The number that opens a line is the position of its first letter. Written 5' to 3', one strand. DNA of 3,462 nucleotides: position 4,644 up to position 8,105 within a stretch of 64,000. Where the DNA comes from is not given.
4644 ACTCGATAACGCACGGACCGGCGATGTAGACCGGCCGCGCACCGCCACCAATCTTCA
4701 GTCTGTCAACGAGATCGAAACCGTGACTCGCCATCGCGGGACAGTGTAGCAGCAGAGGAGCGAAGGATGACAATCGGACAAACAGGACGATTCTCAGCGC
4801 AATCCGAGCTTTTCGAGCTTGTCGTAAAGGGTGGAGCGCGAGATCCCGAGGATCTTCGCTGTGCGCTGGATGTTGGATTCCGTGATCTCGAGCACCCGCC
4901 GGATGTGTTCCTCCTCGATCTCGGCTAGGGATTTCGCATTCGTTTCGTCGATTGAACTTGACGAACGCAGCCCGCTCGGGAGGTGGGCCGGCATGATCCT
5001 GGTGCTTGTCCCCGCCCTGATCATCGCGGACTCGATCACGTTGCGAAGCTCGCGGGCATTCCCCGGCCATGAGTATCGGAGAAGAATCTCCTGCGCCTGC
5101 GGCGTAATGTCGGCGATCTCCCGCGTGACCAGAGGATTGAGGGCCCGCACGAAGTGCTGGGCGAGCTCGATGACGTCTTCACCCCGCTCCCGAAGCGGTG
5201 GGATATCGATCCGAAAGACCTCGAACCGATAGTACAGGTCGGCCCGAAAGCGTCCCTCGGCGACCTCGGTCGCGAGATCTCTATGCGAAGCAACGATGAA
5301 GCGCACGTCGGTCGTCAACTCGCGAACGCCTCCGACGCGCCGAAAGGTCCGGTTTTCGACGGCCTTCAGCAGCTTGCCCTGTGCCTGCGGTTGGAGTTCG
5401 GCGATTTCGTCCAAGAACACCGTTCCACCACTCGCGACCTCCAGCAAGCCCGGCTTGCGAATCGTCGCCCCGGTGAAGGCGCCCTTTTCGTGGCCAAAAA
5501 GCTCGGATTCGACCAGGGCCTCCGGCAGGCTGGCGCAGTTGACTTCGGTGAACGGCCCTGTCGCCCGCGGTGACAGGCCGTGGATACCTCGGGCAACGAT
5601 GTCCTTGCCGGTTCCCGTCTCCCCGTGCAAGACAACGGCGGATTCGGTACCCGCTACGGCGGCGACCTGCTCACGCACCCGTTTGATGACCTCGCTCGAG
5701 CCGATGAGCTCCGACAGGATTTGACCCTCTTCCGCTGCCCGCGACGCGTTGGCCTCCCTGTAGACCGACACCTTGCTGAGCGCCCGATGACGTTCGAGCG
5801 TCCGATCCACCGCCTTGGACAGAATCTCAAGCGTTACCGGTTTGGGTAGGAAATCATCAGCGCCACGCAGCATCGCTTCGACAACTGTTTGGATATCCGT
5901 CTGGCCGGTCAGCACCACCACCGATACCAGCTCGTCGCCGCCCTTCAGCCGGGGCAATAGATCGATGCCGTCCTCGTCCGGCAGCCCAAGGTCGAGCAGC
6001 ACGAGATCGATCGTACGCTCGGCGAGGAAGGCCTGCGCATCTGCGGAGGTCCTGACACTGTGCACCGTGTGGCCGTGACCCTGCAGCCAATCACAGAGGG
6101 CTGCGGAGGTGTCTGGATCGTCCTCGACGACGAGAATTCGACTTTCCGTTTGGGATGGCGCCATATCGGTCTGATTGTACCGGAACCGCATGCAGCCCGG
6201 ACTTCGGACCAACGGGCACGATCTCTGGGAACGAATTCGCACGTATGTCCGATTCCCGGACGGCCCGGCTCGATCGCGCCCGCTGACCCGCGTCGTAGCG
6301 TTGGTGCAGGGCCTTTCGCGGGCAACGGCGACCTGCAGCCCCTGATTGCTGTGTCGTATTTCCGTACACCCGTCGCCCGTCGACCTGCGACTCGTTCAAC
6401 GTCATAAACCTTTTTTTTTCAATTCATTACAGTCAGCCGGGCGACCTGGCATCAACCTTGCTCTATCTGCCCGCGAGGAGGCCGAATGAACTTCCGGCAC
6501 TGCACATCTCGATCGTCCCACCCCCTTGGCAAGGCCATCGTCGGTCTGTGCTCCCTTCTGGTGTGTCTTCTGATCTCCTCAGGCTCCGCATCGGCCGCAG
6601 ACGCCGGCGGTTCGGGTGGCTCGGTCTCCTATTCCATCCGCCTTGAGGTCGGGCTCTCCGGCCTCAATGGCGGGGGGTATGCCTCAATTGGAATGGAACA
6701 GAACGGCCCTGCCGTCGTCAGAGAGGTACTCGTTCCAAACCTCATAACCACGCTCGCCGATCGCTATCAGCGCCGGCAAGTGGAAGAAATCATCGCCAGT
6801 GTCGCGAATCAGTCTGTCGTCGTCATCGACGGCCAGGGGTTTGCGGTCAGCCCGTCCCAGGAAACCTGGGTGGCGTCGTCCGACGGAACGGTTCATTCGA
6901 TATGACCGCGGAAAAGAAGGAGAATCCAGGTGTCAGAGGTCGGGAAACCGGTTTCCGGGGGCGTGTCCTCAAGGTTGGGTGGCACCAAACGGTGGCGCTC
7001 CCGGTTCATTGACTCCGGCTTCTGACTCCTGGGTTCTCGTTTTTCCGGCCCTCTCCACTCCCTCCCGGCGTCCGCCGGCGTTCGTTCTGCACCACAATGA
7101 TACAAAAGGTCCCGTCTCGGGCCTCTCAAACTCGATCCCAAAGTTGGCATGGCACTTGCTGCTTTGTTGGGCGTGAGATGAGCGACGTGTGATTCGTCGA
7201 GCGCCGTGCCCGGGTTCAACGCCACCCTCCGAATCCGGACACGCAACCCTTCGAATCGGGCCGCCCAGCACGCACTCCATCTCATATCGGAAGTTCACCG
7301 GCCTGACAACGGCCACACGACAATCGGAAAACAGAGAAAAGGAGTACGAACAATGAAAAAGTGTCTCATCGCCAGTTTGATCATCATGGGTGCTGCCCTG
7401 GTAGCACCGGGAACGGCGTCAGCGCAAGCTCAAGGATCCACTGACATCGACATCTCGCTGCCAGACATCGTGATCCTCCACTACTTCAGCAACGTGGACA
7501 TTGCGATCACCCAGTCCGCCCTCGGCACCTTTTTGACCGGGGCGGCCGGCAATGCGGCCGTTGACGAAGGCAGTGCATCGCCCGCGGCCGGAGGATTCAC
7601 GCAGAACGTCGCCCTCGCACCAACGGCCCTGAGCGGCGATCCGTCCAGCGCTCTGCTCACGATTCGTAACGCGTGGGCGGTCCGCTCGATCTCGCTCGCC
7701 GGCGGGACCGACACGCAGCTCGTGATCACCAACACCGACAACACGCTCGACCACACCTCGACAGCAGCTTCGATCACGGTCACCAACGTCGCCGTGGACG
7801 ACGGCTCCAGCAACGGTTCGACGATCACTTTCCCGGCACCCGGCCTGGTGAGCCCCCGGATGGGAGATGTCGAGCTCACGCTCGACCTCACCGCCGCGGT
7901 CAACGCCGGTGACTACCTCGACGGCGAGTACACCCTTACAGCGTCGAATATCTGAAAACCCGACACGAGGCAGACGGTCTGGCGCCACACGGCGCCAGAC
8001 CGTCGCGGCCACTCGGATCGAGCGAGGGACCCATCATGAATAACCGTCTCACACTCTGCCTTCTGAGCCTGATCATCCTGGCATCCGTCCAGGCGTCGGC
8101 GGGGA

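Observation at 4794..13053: Six-gene secreted-protein cluster under sigma-54 control that reads as a very divergent chaperone-usher-type fibre system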

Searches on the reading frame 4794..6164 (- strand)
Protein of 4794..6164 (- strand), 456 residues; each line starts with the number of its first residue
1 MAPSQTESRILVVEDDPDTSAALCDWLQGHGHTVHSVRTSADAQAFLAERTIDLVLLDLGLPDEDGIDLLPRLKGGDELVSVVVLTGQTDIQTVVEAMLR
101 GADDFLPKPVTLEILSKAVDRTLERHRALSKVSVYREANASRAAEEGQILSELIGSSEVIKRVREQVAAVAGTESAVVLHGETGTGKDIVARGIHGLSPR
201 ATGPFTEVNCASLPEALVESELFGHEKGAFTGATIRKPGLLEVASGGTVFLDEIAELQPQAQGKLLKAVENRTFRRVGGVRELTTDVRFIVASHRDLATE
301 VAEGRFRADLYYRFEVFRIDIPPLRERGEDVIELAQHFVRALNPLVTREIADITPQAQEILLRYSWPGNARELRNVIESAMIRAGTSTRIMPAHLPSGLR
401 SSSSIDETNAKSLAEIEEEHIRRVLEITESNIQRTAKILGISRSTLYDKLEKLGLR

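Call 3: search_protein_families(library=pfam, proteins=[window:4794-6164:-], max_evalue=1)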
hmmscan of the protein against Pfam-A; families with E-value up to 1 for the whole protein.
window:4794-6164:- (456 aa): 24 families
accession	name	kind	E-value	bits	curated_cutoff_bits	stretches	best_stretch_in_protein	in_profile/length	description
PF00158.32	Sigma54_activat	-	5.9e-63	212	20.2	1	153-319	1-167/168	Sigma-54 interaction domain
PF00072.30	Response_reg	-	4.8e-23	81.9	30.2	1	10-119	1-110/111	Response regulator receiver domain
PF25601.1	AAA_lid_14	-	2.4e-22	79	27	1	325-409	1-84/87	AAA+ ATPase lid domain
PF14532.12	Sigma54_activ_2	-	2.8e-21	76.6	25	1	154-324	1-138/138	Sigma-54 interaction domain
PF02954.25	HTH_8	-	3.2e-11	43.2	22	1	412-453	1-42/42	Bacterial regulatory protein, Fis family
PF07728.20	AAA_5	-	6.1e-08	33.2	22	1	177-295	2-123/139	AAA domain (dynein-related subfamily)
PF01078.27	Mg_chelatase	-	5.5e-06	26.4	20.3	1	168-274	17-135/207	Magnesium chelatase, subunit ChlI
PF13191.12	AAA_16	-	0.0012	19.8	32.6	1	152-229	1-85/167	AAA ATPase domain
PF02796.21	HTH_7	-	0.0018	18.8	23.8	1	431-452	23-44/45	Helix-turn-helix domain of resolvase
PF07724.20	AAA_2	-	0.0021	18.6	27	1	175-297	4-127/166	AAA domain (Cdc48 subfamily)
PF00004.35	AAA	-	0.0098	16.8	21.2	1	177-297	1-113/131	ATPase family associated with various cellular activities (AAA)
PF13556.12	HTH_30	-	0.0099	16.1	27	1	429-453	12-36/59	PucR C-terminal helix-turn-helix domain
PF23789.1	Pre_tape_measure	-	0.015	15.5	27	1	244-298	85-139/149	Pre-tape measure protein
PF00493.29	MCM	-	0.021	14.4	23.3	1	172-273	55-149/224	MCM P-loop domain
PF13518.12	HTH_28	-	0.034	14.7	25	1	422-448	7-31/52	Helix-turn-helix domain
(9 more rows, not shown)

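Call 4: search_protein_families(library=ncbifam, proteins=[window:4794-6164:-], max_evalue=1)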
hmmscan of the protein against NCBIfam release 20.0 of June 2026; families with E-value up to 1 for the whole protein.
window:4794-6164:- (456 aa): 129 families (the best 25 are shown)
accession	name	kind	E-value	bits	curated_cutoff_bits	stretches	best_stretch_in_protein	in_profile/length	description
NF008469.0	PRK11361.1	equivalog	2.4e-108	362.8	714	1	7-454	4-455/461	acetoacetate metabolism transcriptional regulator AtoC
TIGR02915.1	PEP_resp_reg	equivalog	1.2e-105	354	502.6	1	10-455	1-444/445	PEP-CTERM-box response regulator transcription factor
TIGR01818.1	ntrC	equivalog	6.6e-102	341.7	558.6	2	10-409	1-391/463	nitrogen regulation protein NR(I)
NF007689.0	PRK10365.1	equivalog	1.7e-101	340.2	760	1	8-451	6-440/441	sigma-54-dependent response regulator transcription factor ZraR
NF041946.1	LuxO_transreg_Vib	equivalog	7.4e-99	331.6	800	2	13-410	2-391/463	quorum-sensing sigma-54 dependent transcriptional regulator LuxO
NF051870.1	NAssimRespRegNtrX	equivalog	1.4e-95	320.9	600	1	9-455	3-452/452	nitrogen assimilation response regulator NtrX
NF041552.1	TF_PrdR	equivalog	1.3e-90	304.4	795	1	129-452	248-575/577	sigma-54 dependent transcriptional regulator PrdR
TIGR01817.1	nifA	equivalog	1.8e-89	300.9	528.85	1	125-395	172-438/534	nif-specific transcriptional activator NifA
NF003451.0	PRK05022.1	equivalog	2.2e-89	300.5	476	1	111-455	147-510/512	nitric oxide reductase transcriptional regulator NorR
NF011695.0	PRK15115.1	equivalog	1e-88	298.1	763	1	5-452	4-435/445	two-component system response regulator GlrR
NF038308.1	RNA_repair_RtcR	equivalog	8.3e-88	295.5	650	1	124-450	152-513/530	RNA repair transcriptional activator RtcR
NF008176.1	PRK10923.1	equivalog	1.8e-86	290.6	620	2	9-409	5-395/469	nitrogen regulation protein NR(I)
TIGR02329.1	propionate_PrpR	equivalog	1.6e-81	274.5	499.2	1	118-451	178-525/526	propionate catabolism operon regulatory protein PrpR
NF050807.1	TransRegFlbDCaul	equivalog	1.5e-80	271.3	750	1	30-452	23-437/454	sigma-54-dependent transcriptional regulator FlbD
NF049963.1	RespRegFlgRCampy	domain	2e-79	267.4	750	1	12-452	5-426/429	fla regulon two-component system response regulator FlgR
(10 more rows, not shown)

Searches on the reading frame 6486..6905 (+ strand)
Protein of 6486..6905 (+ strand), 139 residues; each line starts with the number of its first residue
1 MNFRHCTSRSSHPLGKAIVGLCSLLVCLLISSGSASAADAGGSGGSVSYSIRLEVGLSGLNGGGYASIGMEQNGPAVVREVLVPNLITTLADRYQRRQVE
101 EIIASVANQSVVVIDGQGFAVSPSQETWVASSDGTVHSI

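Call 3: search_protein_families(library=pfam, proteins=[window:6486-6905:+], max_evalue=1)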
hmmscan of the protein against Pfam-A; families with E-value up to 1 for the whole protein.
window:6486-6905:+ (139 aa): 0 families

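Call 4: search_protein_families(library=ncbifam, proteins=[window:6486-6905:+], max_evalue=1)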
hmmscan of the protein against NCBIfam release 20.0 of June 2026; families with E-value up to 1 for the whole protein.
window:6486-6905:+ (139 aa): 1 family
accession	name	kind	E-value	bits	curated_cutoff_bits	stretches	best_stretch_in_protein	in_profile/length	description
TIGR00830.1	PTBA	subfamily_domain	0.098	12.7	97.5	1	114-139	24-49/121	glucose PTS transporter subunit IIA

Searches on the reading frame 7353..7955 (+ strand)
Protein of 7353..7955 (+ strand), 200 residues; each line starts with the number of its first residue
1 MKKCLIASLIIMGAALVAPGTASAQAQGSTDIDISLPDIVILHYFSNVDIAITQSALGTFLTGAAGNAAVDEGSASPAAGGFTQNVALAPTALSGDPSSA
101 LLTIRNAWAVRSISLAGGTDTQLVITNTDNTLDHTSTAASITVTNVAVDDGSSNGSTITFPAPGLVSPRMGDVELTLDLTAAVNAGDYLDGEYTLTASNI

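Call 3: search_protein_families(library=pfam, proteins=[window:7353-7955:+], max_evalue=1)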
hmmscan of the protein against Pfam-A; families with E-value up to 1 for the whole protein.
window:7353-7955:+ (200 aa): 1 family
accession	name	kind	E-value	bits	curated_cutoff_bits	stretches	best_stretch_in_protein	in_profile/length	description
PF19461.4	DUF5998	-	0.086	13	25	1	110-180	45-116/179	Family of unknown function (DUF5998)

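Call 4: search_protein_families(library=ncbifam, proteins=[window:7353-7955:+], max_evalue=1)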
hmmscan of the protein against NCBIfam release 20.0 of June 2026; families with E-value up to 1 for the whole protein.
window:7353-7955:+ (200 aa): 1 family
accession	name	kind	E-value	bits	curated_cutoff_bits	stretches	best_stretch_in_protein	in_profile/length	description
TIGR02184.2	Myco_arth_vir_N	domain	0.18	11.9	25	1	2-23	7-27/33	MspA/MspB/MIB-like signal-anchor domain-contatining protein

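Call 39: find_homologous_proteins(query=window:7353-7955:+, max_evalue=0.01)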
Query window:7353-7955:+ (200 aa): 113 proteins with E <= 0.01 among 1346 candidates.
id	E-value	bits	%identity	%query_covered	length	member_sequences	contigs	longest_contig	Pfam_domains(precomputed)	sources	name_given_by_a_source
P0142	1.5e-116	405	100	100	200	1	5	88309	-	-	-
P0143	1.1e-102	360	87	100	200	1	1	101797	-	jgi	jgi:hypothetical protein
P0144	3.1e-85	303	75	100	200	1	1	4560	-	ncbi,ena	-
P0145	2.1e-78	281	75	90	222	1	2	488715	-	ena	-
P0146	1.7e-74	268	66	100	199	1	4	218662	-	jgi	-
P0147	6.3e-71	256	65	100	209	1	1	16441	-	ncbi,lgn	-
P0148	7.4e-71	256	65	99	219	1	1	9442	-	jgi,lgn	jgi:hypothetical protein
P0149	9.5e-70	252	69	89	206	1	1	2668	-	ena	-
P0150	7.0e-69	250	61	100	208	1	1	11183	-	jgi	jgi:hypothetical protein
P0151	1.0e-68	249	67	89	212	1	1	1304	-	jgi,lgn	-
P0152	3.0e-68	248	61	100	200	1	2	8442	-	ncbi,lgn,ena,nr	ncbi:MAG: hypothetical protein K8R59_07160 [Thermoanaerobaculales bacterium]|nr:hypothetical protein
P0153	6.8e-68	246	66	90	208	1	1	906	-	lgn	-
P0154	8.2e-68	246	65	97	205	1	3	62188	-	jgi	jgi:hypothetical protein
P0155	8.8e-68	246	66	90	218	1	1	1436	-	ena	-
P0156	1.3e-67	246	61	100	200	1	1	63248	-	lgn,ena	-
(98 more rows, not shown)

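Call 42: search_solved_structures(query=A3, max_evalue=10, show_alignments=3)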
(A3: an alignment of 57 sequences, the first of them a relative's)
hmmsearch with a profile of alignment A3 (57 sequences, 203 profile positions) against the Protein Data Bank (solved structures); distinct sequences matched with E-value up to 10: 0.

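Call 43: search_protein_families(library=pfam, alignment_id=A3, max_evalue=1)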
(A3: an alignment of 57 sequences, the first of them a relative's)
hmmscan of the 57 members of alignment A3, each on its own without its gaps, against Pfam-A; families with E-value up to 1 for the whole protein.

A. member 1, P0142 (200 aa): 1 family
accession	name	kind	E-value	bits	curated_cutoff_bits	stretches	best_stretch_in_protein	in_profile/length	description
PF19461.4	DUF5998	-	0.086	13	25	1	110-180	45-116/179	Family of unknown function (DUF5998)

B. families by the number of members that match (of 57 scanned): 28 families (the first 25 are shown)
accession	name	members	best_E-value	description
PF04475.18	DUF555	2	0.04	Protein of unknown function (DUF555)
PF08139.17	LPAM_1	2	0.72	Prokaryotic membrane lipoprotein lipid attachment site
PF25248.1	Ig_CFAP65_8th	1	0.011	CFAP65, eight Ig-like domain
PF23972.1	DUF7298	1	0.015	Domain of unknown function (DUF7298)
PF17142.10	SusF_N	1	0.016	Outer membrane protein SusF, N-terminal domain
PF19625.5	DUF6130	1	0.027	Family of unknown function (DUF6130)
PF04956.18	TrbC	1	0.037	TrbC/VIRB2 pilin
PF14352.11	DUF4402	1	0.039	Domain of unknown function (DUF4402)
PF05736.17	OprF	1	0.044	OprF membrane domain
PF12159.13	DUF3593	1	0.05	Protein of unknown function (DUF3593)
PF01833.30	TIG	1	0.054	IPT/TIG domain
PF00114.24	Pilin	1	0.071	Pilin (bacterial filament)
PF07396.17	Porin_O_P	1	0.072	Phosphate-selective porin O and P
PF04517.17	Microvir_lysis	1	0.076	Microvirus lysis protein (E), C terminus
PF19461.4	DUF5998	1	0.086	Family of unknown function (DUF5998)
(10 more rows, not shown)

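Call 48: predict_structure(alignment_id=A3)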
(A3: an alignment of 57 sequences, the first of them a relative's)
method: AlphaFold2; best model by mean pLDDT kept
length: 200 residues; sequences in the alignment: 57
mean_pLDDT: 88.1   pTM: 0.75
mean pLDDT of the five models: 88.1, 84.6, 84.1, 80.0, 70.3
residues with pLDDT >= 90: 133; 70-90: 40; 50-70: 15; < 50: 12
segments of 3 or more residues with pLDDT < 50: 1-9
pLDDT, mean of each block of 10 residues (from residue 1): 45 52 75 92 97 93 84 87 88 91 98 82 97 98 98 96 95 98 97 97
secondary structure, 60 per line:
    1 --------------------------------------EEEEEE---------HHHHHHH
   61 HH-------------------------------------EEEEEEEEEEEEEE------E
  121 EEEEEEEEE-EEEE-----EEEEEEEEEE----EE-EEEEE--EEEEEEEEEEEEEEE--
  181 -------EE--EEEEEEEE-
elements in order: E39-44 H54-62 E100-113 E120-129 E131-134 E140-149 E157-161 E164-178 E192-199

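Call 51: fold_search(model_id=the predicted structure, library=pdb)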
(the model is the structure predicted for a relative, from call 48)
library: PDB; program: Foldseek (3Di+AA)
matches with E <= 10: 618; with E <= 0.001: 0
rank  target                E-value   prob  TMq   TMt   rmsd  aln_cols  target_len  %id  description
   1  4y2l_B                3.3e-03  0.93  0.24  0.30  21.1       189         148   11  Structure of CFA/I pili major subunit CfaB trimer (released 2016-08-10)
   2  4y2l_D                4.3e-03  0.94  0.26  0.32  19.9       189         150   10  Structure of CFA/I pili major subunit CfaB trimer (released 2016-08-10)
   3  4y2l_F                4.8e-03  0.96  0.28  0.34  20.8       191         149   12  Structure of CFA/I pili major subunit CfaB trimer (released 2016-08-10)
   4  4y2n_C                4.8e-03  0.87  0.24  0.30  20.8       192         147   11  Structure of CFA/I pili major subunit CfaB trimer (released 2016-08-10)
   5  4y2l_A                5.1e-03  0.92  0.25  0.31  20.7       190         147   13  Structure of CFA/I pili major subunit CfaB trimer (released 2016-08-10)
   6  1ze3_H                7.6e-03  1.00  0.32  0.47   5.2       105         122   13  Crystal Structure of the Ternary Complex of FIMD (N-Terminal Domain) with FIMC and the Pilin Domain of FIMH (released 2005-06-14)
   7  5jqi_F                1.5e-02  0.99  0.32  0.25   5.3       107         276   14  Crystal structure of FimH A62S from E. coli UTI89 bound to FimG N-terminal extension (released 2017-02-22)
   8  6e14_G                1.6e-02  0.99  0.38  0.49   9.5       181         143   10  Handover mechanism of the growing pilus by the bacterial outer membrane usher FimD (released 2018-10-17)
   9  6k73_C                1.7e-02  0.97  0.33  0.23   7.1       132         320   12  Chaperone-tip adhesin complex is vital for synergistic activation of CFA/I fimbriae biogenesis (released 2020-06-10)
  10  9bab                  1.8e-02  0.96  0.32  0.40   9.2       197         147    9  Cryo-EM of Hyper2 tube, ~27 nm diameter (released 2025-04-09)
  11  5jr4_A                2.0e-02  0.99  0.32  0.24   5.4       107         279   14  Crystal structure of FimH A27V/V163A from E. coli UTI89 bound to FimG N-terminal extension (released 2017-02-22)
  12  9fx0_A                2.1e-02  0.93  0.32  0.39  21.7       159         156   12  Cryo-EM structure of the type 1 pilus tip-to-rod transition (released 2025-06-04)
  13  9fwz_E                2.3e-02  0.96  0.31  0.40   6.2       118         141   14  Cryo-EM structure of the type 1 pilus assembly platform as part of the FimA-bound chaperone-usher pilus complex (Local (released 2025-06-04)
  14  6nrv_A                2.6e-02  0.77  0.29  0.35  20.5       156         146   14  Cryo-EM reconstruction of CFA/I pili (released 2019-09-11)
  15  6swh_F                2.7e-02  0.91  0.32  0.41  20.9       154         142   12  Crystal structure of the ternary complex between the type 1 pilus proteins FimC, FimI and FimA from E. coli (released 2020-10-07)
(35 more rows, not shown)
